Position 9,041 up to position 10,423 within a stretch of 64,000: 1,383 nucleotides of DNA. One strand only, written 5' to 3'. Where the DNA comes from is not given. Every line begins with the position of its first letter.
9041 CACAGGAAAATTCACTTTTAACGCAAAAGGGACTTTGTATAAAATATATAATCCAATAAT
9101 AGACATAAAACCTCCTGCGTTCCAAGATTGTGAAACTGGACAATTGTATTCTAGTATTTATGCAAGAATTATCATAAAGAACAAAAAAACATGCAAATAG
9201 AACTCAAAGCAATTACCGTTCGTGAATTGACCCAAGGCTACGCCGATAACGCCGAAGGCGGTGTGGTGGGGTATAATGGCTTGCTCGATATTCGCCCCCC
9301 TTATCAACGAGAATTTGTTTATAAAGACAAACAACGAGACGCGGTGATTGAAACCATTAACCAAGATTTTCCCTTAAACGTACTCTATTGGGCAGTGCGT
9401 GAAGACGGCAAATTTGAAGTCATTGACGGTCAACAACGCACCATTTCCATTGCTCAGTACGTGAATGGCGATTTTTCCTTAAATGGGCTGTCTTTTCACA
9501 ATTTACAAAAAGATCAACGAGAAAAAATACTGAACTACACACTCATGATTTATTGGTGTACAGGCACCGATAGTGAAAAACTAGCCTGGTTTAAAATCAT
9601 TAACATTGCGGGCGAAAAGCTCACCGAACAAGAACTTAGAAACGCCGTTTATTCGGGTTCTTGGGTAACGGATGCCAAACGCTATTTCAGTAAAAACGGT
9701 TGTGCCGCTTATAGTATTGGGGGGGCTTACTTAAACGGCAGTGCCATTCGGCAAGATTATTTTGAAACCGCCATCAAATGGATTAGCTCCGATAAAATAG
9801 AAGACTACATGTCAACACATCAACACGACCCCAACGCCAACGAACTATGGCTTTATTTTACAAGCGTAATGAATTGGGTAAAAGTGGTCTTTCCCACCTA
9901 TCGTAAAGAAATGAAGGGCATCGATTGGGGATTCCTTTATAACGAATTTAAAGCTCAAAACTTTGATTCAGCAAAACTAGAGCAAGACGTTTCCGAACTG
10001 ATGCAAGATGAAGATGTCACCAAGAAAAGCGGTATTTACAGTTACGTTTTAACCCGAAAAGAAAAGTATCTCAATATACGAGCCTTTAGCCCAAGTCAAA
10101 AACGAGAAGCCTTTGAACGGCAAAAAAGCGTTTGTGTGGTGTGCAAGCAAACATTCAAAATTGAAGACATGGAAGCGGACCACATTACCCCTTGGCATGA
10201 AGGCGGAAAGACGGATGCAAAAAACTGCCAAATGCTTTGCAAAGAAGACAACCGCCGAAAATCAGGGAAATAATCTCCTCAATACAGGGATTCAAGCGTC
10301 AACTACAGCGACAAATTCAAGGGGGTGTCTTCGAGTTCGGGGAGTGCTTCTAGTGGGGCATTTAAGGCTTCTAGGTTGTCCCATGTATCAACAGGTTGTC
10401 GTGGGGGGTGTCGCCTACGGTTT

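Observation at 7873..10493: Translationally coupled EcoRI-methylase-family MTase + DUF262(ParB-like)-HNH nuclease operon inside an IS-bracketed island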

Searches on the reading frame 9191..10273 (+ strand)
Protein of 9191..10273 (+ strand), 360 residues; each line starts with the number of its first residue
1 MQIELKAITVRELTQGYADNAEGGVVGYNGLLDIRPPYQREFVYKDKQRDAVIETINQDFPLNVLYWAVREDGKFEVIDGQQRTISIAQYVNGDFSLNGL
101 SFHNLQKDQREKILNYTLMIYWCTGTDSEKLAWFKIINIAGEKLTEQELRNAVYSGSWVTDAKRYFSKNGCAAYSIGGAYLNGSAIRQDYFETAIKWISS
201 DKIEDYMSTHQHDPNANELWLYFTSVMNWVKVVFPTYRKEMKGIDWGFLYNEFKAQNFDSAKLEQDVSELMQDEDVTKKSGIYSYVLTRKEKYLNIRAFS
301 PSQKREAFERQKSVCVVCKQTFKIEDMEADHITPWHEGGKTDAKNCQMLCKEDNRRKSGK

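Call 3: search_protein_families(library=pfam, proteins=[window:9191-10273:+], max_evalue=0.01)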
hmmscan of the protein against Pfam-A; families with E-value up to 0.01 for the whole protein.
window:9191-10273:+ (360 aa): 3 families
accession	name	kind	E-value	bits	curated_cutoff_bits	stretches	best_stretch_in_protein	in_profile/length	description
PF03235.19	GmrSD_N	-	2.9e-18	67.1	33.2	1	34-154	13-198/199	GmrSD restriction endonuclease, N-terminal domain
PF01844.29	HNH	-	2.2e-12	47.3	21.4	1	315-358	1-45/47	HNH endonuclease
PF14279.12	HNH_5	-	1.6e-07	31.6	27.5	1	315-357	1-43/56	HNH endonuclease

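Call 4: search_protein_families(library=padloc, proteins=[window:9191-10273:+], max_evalue=0.01)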
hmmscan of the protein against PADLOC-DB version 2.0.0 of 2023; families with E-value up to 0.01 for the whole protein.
window:9191-10273:+ (360 aa): 4 families
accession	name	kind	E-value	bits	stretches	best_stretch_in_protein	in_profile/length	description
PDLC03418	REase_II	-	4.9e-139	461.6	1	1-360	1-372/372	Type II restriction enzyme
PDLC03877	NsnA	-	2.8e-28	97.3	1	30-188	63-214/385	-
PDLC04027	PD-T4-2_A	-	1.4e-11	42.1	1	30-163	50-204/363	-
PDLC00353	PtuB1|PtuB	-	0.0024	15.7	1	304-335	42-73/196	Unknown function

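Call 5: search_protein_families(library=ncbifam, proteins=[window:9191-10273:+], max_evalue=0.01)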
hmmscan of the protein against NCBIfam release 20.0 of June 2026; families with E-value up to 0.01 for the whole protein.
window:9191-10273:+ (360 aa): 2 families
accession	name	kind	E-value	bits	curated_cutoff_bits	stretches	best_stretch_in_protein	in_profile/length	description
NF049971.1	CRISPR_Cas9d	exception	3.2e-05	22.8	375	1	297-359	530-595/986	type II CRISPR RNA-guided endonuclease Cas9d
NF040563.1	guided_IscB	equivalog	9.2e-05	21.7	175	1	304-358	184-236/314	RNA-guided endonuclease IscB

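Call 6: search_solved_structures(query=window:9191-10273:+, max_evalue=1, show_alignments=2)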
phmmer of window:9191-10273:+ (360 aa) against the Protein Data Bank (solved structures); distinct sequences matched with E-value up to 1: 3.
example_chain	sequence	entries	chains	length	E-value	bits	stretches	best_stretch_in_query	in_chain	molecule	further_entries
4h9d_A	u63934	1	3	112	0.00061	22.4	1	311-357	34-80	HNH endonuclease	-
6me0_C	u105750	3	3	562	0.39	13.1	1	303-349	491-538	Maturase reverse transcriptase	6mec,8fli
5mmd_E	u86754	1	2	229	0.49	12.8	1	163-234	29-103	Metallo-beta-lactamase 1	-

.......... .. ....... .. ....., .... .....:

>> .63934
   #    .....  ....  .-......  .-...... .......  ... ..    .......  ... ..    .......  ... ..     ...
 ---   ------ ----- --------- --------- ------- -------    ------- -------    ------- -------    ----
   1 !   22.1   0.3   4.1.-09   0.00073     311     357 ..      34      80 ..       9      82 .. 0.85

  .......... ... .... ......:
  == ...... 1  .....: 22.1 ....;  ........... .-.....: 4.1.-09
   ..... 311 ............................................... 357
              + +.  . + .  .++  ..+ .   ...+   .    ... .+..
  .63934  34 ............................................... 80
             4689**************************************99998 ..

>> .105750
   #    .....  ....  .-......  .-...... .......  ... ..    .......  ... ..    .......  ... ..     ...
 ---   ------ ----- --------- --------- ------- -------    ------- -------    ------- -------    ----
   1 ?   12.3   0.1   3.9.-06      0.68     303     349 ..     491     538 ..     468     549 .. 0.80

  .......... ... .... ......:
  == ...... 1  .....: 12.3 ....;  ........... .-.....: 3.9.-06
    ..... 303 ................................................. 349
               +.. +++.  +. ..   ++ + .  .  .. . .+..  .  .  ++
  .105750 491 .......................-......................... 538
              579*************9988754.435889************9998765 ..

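Call 8: find_homologous_proteins(query=window:9191-10273:+)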
Query window:9191-10273:+ (360 aa): 8000 proteins with E <= 0.001 among 8000 candidates; the best 120 are listed.
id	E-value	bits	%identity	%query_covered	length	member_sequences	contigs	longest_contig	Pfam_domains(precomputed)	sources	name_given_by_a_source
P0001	2.4e-222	756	89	100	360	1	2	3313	PF01844.30,PF14279.13,PF03235.20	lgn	-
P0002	8.3e-217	737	96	93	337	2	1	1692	PF01844.30,PF03235.20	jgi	jgi:hypothetical protein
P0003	5.1e-212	722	85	100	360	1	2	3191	PF01844.30,PF03235.20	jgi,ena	jgi:hypothetical protein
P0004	1.5e-211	720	84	100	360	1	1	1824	PF01844.30,PF14279.13,PF03235.20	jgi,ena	jgi:hypothetical protein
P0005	3.8e-211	719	85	100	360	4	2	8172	PF01844.30,PF03235.20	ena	-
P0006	1.4e-210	717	84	100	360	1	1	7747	PF01844.30,PF14279.13,PF03235.20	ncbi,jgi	jgi:hypothetical protein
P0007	1.8e-210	717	84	100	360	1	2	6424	PF01844.30,PF14279.13,PF03235.20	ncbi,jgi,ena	jgi:hypothetical protein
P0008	2.8e-210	716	84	100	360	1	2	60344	PF01844.30,PF14279.13,PF03235.20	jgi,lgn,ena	jgi:hypothetical protein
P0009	9.3e-210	714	84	100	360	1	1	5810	PF01844.30,PF14279.13,PF03235.20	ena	-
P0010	4.4e-209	712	83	100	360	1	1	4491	PF01844.30,PF14279.13,PF03235.20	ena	-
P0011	1.7e-208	710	83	100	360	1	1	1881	PF01844.30,PF14279.13,PF03235.20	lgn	-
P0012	6.6e-207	705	84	100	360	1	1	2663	PF01844.30,PF03235.20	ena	-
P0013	2.2e-203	693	81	100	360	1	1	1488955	PF01844.30,PF03235.20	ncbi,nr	ncbi:MAG: DUF262 domain-containing protein [Vampirovibrio sp.]|nr:DUF262 domain-containing protein [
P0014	2.6e-202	690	82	100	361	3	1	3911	PF01844.30,PF03235.20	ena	-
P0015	1.9e-201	687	83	100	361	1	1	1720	PF01844.30,PF14279.13,PF03235.20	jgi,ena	jgi:hypothetical protein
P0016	5.7e-197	672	78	100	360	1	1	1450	PF01844.30,PF14279.13,PF03235.20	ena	-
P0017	6.9e-197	672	79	100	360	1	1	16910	PF01844.30,PF14279.13,PF03235.20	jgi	jgi:hypothetical protein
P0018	1.0e-196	671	78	100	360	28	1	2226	PF01844.30,PF14279.13,PF03235.20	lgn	-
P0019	1.9e-196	670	77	100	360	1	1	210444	PF01844.30,PF14279.13,PF03235.20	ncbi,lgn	-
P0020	5.5e-196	669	78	100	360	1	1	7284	PF01844.30,PF03235.20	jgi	jgi:hypothetical protein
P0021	9.3e-196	668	78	100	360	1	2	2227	PF01844.30,PF14279.13,PF03235.20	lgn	-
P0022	1.2e-195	668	78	100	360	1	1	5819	PF01844.30,PF14279.13,PF03235.20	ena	-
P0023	1.5e-195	668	78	100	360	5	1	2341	PF01844.30,PF14279.13,PF03235.20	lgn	-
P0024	2.2e-195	667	78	100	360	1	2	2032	PF01844.30,PF14279.13,PF03235.20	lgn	-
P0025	1.5e-194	664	78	100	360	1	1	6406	PF01844.30,PF14279.13,PF03235.20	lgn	-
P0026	1.6e-194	664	78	100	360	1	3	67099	PF01844.30,PF14279.13,PF03235.20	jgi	jgi:hypothetical protein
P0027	2.5e-194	663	77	100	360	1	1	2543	PF01844.30,PF14279.13,PF03235.20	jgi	jgi:hypothetical protein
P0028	3.4e-194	663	78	100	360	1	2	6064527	PF01844.30,PF14279.13,PF03235.20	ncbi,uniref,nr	ncbi:GmrSD restriction endonuclease domain-containing protein [Echinicola rosea]|uniref:C2H2-type do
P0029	4.7e-194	663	77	100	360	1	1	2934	PF01844.30,PF14279.13,PF03235.20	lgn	-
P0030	5.5e-194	662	77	100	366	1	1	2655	PF01844.30,PF14279.13,PF03235.20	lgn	-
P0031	6.0e-194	662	77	100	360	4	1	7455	PF01844.30,PF03235.20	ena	-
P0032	7.6e-194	662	77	100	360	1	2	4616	PF01844.30,PF14279.13,PF03235.20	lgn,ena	-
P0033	7.9e-194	662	78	100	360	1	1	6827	PF01844.30,PF03235.20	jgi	jgi:hypothetical protein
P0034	9.8e-194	662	77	100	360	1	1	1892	PF01844.30,PF03235.20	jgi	-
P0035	1.2e-193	661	78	100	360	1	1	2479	PF01844.30,PF03235.20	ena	-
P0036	1.2e-193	661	78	100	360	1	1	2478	PF01844.30,PF03235.20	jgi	-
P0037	1.3e-193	661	78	100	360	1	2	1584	PF01844.30,PF03235.20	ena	-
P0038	1.3e-193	661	78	100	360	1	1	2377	PF01844.30,PF03235.20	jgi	jgi:hypothetical protein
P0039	1.5e-193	661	78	100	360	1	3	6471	PF01844.30,PF03235.20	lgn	-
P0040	2.2e-193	660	76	100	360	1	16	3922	PF01844.30,PF03235.20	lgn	-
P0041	4.5e-193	659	78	100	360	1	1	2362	PF01844.30,PF03235.20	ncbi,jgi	jgi:hypothetical protein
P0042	5.5e-193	659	77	100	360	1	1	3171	PF01844.30,PF14279.13,PF03235.20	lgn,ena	-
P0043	7.4e-193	659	77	100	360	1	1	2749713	PF01844.30,PF03235.20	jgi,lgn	jgi:hypothetical protein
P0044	8.7e-193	658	76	100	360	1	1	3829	PF01844.30,PF14279.13,PF03235.20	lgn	-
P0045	1.0e-192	658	77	100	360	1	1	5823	PF01844.30,PF14279.13,PF03235.20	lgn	-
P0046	1.1e-192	658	76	100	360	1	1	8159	PF01844.30,PF14279.13,PF03235.20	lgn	-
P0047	1.1e-192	658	76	100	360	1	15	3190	PF01844.30,PF03235.20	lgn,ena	-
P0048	1.1e-192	658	76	100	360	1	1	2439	PF01844.30,PF14279.13,PF03235.20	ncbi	-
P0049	1.1e-192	658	76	100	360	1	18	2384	PF01844.30,PF03235.20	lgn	-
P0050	1.2e-192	658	76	100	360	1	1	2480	PF01844.30,PF14279.13,PF03235.20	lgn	-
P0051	1.2e-192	658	76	100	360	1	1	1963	PF01844.30,PF03235.20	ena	-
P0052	1.4e-192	658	76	100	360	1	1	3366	PF01844.30,PF03235.20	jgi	jgi:hypothetical protein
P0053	1.4e-192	658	77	100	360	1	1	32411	PF01844.30,PF03235.20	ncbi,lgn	-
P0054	1.5e-192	658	77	100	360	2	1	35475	PF01844.30,PF14279.13,PF03235.20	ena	-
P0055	1.6e-192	658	76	100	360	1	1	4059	PF01844.30,PF14279.13,PF03235.20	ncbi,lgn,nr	ncbi:MAG: DUF262 domain-containing protein [bacterium]|nr:DUF262 domain-containing protein [bacteriu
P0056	1.8e-192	657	76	100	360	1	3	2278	PF01844.30,PF03235.20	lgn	-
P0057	2.5e-192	657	76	100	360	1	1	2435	PF01844.30,PF14279.13,PF03235.20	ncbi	-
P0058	2.7e-192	657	77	100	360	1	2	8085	PF01844.30,PF14279.13,PF03235.20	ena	-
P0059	3.2e-192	657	76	100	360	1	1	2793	PF01844.30,PF14279.13,PF03235.20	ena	-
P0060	3.4e-192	656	78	100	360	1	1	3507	PF01844.30,PF03235.20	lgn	-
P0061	4.0e-192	656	78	100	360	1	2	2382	PF01844.30,PF14279.13,PF03235.20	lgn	-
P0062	4.8e-192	656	78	100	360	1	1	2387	PF01844.30,PF03235.20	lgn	-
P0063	5.1e-192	656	77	100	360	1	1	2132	PF01844.30,PF14279.13,PF03235.20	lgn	-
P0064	5.4e-192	656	76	100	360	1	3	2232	PF01844.30,PF03235.20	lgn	-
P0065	6.8e-192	655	77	100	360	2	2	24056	PF01844.30,PF03235.20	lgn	-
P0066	7.2e-192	655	76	100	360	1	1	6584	PF01844.30,PF03235.20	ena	-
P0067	7.2e-192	655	77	100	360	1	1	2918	PF01844.30,PF14279.13,PF03235.20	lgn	-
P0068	8.5e-192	655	76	100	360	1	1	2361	PF01844.30,PF14279.13,PF03235.20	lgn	-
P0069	9.1e-192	655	76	100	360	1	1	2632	PF01844.30,PF14279.13,PF03235.20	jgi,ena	-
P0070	1.0e-191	655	76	100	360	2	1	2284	PF01844.30,PF14279.13,PF03235.20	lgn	-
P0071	1.1e-191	655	77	100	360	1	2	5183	PF01844.30,PF14279.13,PF03235.20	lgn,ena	-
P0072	1.1e-191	655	76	100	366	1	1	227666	PF01844.30,PF03235.20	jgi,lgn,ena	-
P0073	1.4e-191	655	76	100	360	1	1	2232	PF01844.30,PF03235.20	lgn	-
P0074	1.5e-191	654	76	100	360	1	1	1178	PF01844.30,PF03235.20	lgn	-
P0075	1.5e-191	654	75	100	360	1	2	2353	PF01844.30,PF14279.13,PF03235.20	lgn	-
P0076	1.8e-191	654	77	100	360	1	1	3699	PF01844.30,PF14279.13,PF03235.20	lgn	-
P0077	2.4e-191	654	76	100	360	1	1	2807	PF01844.30,PF14279.13,PF03235.20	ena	-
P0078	2.4e-191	654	76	100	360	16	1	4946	PF01844.30,PF14279.13,PF03235.20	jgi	jgi:hypothetical protein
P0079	2.5e-191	654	76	100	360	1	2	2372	PF01844.30,PF14279.13,PF03235.20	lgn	-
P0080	2.6e-191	654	76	100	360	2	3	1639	PF01844.30,PF14279.13,PF03235.20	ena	-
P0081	2.8e-191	653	77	100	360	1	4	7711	PF01844.30,PF14279.13,PF03235.20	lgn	-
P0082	3.0e-191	653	75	100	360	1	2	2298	PF01844.30,PF03235.20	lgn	-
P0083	3.0e-191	653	78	100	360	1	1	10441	PF01844.30,PF03235.20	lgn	-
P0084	3.1e-191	653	76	100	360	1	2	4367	PF01844.30,PF14279.13,PF03235.20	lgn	-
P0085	3.7e-191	653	76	100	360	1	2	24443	PF01844.30,PF14279.13,PF03235.20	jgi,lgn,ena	-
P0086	3.9e-191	653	75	100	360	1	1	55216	PF01844.30,PF14279.13,PF03235.20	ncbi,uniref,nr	ncbi:DUF262 domain-containing protein [Pseudoalteromonas sp. SK20]|uniref:HNH endonuclease family pr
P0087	4.4e-191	653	75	100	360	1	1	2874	PF01844.30,PF14279.13,PF03235.20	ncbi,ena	-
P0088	4.9e-191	653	76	100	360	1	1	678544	PF01844.30,PF03235.20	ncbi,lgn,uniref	ncbi:MAG: DUF262 domain-containing protein [Ekhidna sp.]|uniref:HNH endonuclease family protein n=1 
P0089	5.0e-191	653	76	100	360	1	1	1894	PF01844.30,PF14279.13,PF03235.20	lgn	-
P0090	5.0e-191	653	76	100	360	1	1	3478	PF01844.30,PF14279.13,PF03235.20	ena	-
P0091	5.2e-191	653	76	100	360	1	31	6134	PF01844.30,PF14279.13,PF03235.20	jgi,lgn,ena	jgi:hypothetical protein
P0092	5.3e-191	653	76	100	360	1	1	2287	PF01844.30,PF14279.13,PF03235.20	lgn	-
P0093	6.1e-191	652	75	100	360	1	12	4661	PF01844.30,PF14279.13,PF03235.20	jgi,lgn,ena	jgi:hypothetical protein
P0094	6.2e-191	652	75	100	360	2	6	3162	PF01844.30,PF14279.13,PF03235.20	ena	-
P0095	7.0e-191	652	77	100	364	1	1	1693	PF01844.30,PF14279.13,PF03235.20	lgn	-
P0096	7.3e-191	652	76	100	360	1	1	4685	PF01844.30,PF14279.13,PF03235.20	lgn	-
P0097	7.6e-191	652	76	100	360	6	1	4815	PF01844.30,PF03235.20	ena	-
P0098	7.7e-191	652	76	100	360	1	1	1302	PF01844.30,PF03235.20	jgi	-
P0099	9.0e-191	652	76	100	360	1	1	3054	PF01844.30,PF14279.13,PF03235.20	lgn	-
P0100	9.4e-191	652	76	100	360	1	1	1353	PF01844.30,PF14279.13,PF03235.20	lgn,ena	-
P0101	1.1e-190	652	76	100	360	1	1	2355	PF01844.30,PF03235.20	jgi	jgi:hypothetical protein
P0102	1.1e-190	652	77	100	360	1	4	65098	PF01844.30,PF03235.20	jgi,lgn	jgi:hypothetical protein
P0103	1.2e-190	651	76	100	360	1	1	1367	PF01844.30,PF03235.20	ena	-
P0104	1.7e-190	651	76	100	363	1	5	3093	PF01844.30,PF03235.20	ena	-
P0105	1.7e-190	651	75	100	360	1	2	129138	PF01844.30,PF14279.13,PF03235.20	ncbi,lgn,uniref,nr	ncbi:GmrSD restriction endonuclease domain-containing protein [Shewanella septentrionalis]|uniref:DU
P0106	2.2e-190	651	75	100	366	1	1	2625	PF01844.30,PF03235.20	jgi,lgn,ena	-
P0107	2.3e-190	650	75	100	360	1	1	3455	PF01844.30,PF14279.13,PF03235.20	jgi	jgi:hypothetical protein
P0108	2.4e-190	650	76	100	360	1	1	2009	PF01844.30,PF03235.20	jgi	jgi:hypothetical protein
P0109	2.8e-190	650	76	100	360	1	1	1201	PF01844.30,PF03235.20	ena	-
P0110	3.0e-190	650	76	100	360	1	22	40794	PF01844.30,PF03235.20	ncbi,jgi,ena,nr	ncbi:MAG: HNH endonuclease [Ignavibacteria bacterium CG2_30_36_16]|nr:MAG: HNH endonuclease [Ignavib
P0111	3.2e-190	650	76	100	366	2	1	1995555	PF01844.30,PF14279.13,PF03235.20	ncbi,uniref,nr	ncbi:DUF262 domain-containing protein [Algoriphagus marincola]|uniref:DUF262 domain-containing prote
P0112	3.4e-190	650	76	100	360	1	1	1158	PF01844.30,PF03235.20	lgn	-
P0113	3.5e-190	650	76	100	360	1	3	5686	PF01844.30,PF14279.13,PF03235.20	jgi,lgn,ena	jgi:hypothetical protein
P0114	4.0e-190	650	76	100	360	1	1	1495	PF01844.30,PF03235.20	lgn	-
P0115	4.2e-190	650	75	100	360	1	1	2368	PF01844.30,PF14279.13,PF03235.20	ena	-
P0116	4.4e-190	650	77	100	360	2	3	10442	PF01844.30,PF03235.20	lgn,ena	-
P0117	4.7e-190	649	76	100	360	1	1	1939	PF01844.30,PF14279.13,PF03235.20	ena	-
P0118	4.8e-190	649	76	100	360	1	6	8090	PF01844.30,PF14279.13,PF03235.20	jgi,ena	-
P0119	4.9e-190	649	75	100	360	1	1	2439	PF01844.30,PF14279.13,PF03235.20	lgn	-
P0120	5.1e-190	649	75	100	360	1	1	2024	PF01844.30,PF14279.13,PF03235.20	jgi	jgi:hypothetical protein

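Call 15: find_related_loci(query=A1, collection=genome_contigs, flank=6000)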
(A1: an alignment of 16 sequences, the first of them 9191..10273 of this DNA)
Query A1 (360 aa) in genome_contigs; peptide patterns used: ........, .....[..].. (x = any residue, [..] = any of these).
600 stretches matched a pattern (row limit reached: there are more); 592 encode a relative of the query (tblastn E <= 1e-3); the best 80 are kept; 80 distinct loci.
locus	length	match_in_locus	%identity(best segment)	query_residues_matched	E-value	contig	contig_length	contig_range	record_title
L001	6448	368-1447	77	1-360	0e+0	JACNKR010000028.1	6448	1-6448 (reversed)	MAG: Candidatus Neomarinimicrobiota bacterium isolate NIOZ-UU64 NIOZ-UU_NODE_15074_length_6448_cov_14.2232, whole genome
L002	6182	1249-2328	77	1-360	0e+0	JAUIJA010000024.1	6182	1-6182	MAG: Bacteroidia bacterium isolate Co_bin.288 NODE_72319_length_6182_cov_2.254996, whole genome shotgun sequence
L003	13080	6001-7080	75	1-360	0e+0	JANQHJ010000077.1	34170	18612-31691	MAG: Sedimentisphaerales bacterium isolate PL23b_bin.92 k99_2926749, whole genome shotgun sequence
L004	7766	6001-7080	76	1-360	0e+0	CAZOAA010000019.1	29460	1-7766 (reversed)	MAG TPA_asm: uncultured Candidatus Thioglobus sp. isolate SRP167671_co2_48 genome assembly, contig: NODE_2085_length_294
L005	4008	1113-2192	74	1-360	0e+0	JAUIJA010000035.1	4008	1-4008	MAG: Bacteroidia bacterium isolate Co_bin.288 NODE_131270_length_4008_cov_1.963669, whole genome shotgun sequence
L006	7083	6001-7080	75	1-360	0e+0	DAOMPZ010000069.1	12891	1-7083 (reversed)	MAG TPA_asm: Crocinitomicaceae bacterium isolate AMR_MDS_5847 NODE_2087_length_12891_cov_3.250935, whole genome shotgun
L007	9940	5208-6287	75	1-360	0e+0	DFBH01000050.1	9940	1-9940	MAG TPA_asm: Candidatus Oleimmundimicrobium americanum isolate UBA3085 UBA3085_contig_71897, whole genome shotgun sequen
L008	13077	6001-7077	75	1-359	0e+0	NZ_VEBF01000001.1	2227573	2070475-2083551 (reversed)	Paenibacillus xylanexedens strain DE0301 NODE_1_length_2227573_cov_39.703333, whole genome shotgun sequence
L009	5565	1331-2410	74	1-360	0e+0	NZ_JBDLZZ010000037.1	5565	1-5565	Flavobacterium aestuarii strain SYSU M80003 NODE_37_length_5565_cov_265.485058, whole genome shotgun sequence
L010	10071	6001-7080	75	1-360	0e+0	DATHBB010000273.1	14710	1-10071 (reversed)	MAG TPA_asm: Pyrinomonadaceae bacterium isolate SMAG_U10705 k141_344512, whole genome shotgun sequence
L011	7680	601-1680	74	1-360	0e+0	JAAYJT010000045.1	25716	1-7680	MAG: Bacteroidales bacterium isolate AS10tlH2TH_315 174529_AS10, whole genome shotgun sequence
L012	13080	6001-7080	75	1-360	0e+0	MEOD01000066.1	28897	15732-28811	MAG: Bacteroidetes bacterium GWF2_29_10 gwf2_scaffold_4096, whole genome shotgun sequence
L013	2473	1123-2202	74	1-360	0e+0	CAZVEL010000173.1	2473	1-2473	MAG TPA_asm: uncultured Treponema sp. isolate SRP067234_co1_147 genome assembly, contig: k99_294668, whole genome shotgu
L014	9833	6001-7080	74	1-360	0e+0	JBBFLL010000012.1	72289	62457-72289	MAG: Brevinematales bacterium isolate Uz-U4-24 NODE_12_length_72289_cov_8.129868, whole genome shotgun sequence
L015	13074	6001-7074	75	1-360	0e+0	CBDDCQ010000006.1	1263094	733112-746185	MAG: Ichthyobacteriaceae bacterium isolate 45bdb99d-308b-426a-b2eb-aebf0fe01374 genome assembly, contig: contig_6, whole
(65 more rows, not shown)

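Call 21: search_dna_similar(query=window:9191-10273:+, collection=plasmids, mode=protein, max_rows=25)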
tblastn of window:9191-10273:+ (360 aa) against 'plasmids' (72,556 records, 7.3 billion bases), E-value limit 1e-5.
Records with a match: 149; places in all: 155; records where one place covers at least 80% of the query: 44.
Best place of each record, by identity: 60-80% 6; <60% 143.
By first word of the organism name: Escherichia 35; Enterococcus 12; Salmonella 11; Klebsiella 7; Acinetobacter 7; Rhodococcus 6; Rhizobium 5; Variovorax 3; Apilactobacillus 3; Campylobacter 3; and 46 more.
By predicted mobility (MOB-suite, as given by PLSDB): conjugative 74; non-mobilizable 54; mobilizable 21.
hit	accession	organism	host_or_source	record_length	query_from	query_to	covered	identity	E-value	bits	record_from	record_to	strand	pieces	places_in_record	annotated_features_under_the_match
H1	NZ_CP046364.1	Macrococcoides canis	dog,swabs,ear infection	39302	1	359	100%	67.7%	2e-168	528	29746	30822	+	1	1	DUF262 domain-containing protein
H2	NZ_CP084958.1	Sulfitobacter indolifex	cell culture,Seawater from the North ...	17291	1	359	100%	64.5%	8e-163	511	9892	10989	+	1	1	DUF262 domain-containing protein | adenine-specific methyltransferase EcoRI family protein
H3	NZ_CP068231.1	Aeromonas caviae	combined sewer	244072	1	360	100%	61.9%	2e-150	476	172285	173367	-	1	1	DUF262 domain-containing protein | adenine-specific methyltransferase EcoRI family protein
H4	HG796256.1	uncultured bacterium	-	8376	1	360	100%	60.9%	1e-152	482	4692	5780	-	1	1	CDS (x2)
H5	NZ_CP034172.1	Chryseobacterium taklimakanense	Homo sapiens,Blood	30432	1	360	100%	60.7%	3e-149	472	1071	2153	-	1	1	DUF262 domain-containing protein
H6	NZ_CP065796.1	Mammaliicoccus sciuri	environment,single cell,feed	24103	1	358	99%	58.4%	4e-140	446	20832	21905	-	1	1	DUF262 domain-containing protein | adenine-specific methyltransferase EcoRI family protein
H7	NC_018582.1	Gordonia sp. KTR9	-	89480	1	360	100%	56.0%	1e-140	447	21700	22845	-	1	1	DUF262 domain-containing protein | adenine-specific methyltransferase EcoRI family protein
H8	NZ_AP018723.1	Thiomicrorhabdus aquaedulcis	-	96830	1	360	100%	54.4%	6e-134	428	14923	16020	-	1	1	DUF262 domain-containing protein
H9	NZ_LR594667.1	Variovorax sp. SRS16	linuron-contaminated soil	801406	1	359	100%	54.2%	1e-135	433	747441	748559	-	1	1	DUF262 domain-containing protein | adenine-specific methyltransferase EcoRI family protein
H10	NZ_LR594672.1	Variovorax sp. PBL-E5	linuron-contaminated soil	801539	1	359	100%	54.2%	1e-135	433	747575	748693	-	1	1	DUF262 domain-containing protein | adenine-specific methyltransferase EcoRI family protein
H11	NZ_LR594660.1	Variovorax sp. PBL-H6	linuron-contaminated soil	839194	1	359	100%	54.2%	1e-135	433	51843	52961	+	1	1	DUF262 domain-containing protein | adenine-specific methyltransferase EcoRI family protein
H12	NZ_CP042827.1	Ruania zhangjianzhongii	bat,pure culture,feces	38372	1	358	99%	53.5%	1e-128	413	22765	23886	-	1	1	DUF262 domain-containing protein | adenine-specific methyltransferase EcoRI family protein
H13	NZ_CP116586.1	Enterococcus dispar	Bos taurus,whole organism,fecal sample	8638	1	358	99%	52.6%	9e-129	413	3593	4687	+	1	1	DUF262 domain-containing protein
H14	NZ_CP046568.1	Dietzia sp. DQ12-45-1b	product water from oilfield,product ...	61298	1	358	99%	51.9%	5e-119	385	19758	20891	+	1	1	DUF262 domain-containing protein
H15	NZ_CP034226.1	Ligilactobacillus agilis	Chicken,Mixed culture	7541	1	358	99%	47.3%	4e-116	377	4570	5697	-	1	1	DUF262 domain-containing protein | adenine-specific methyltransferase EcoRI family protein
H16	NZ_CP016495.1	Lactiplantibacillus pentosus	bacteria,olive fermentation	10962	1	360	100%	43.9%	1e-109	358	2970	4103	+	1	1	DUF262 domain-containing protein | adenine-specific methyltransferase EcoRI family protein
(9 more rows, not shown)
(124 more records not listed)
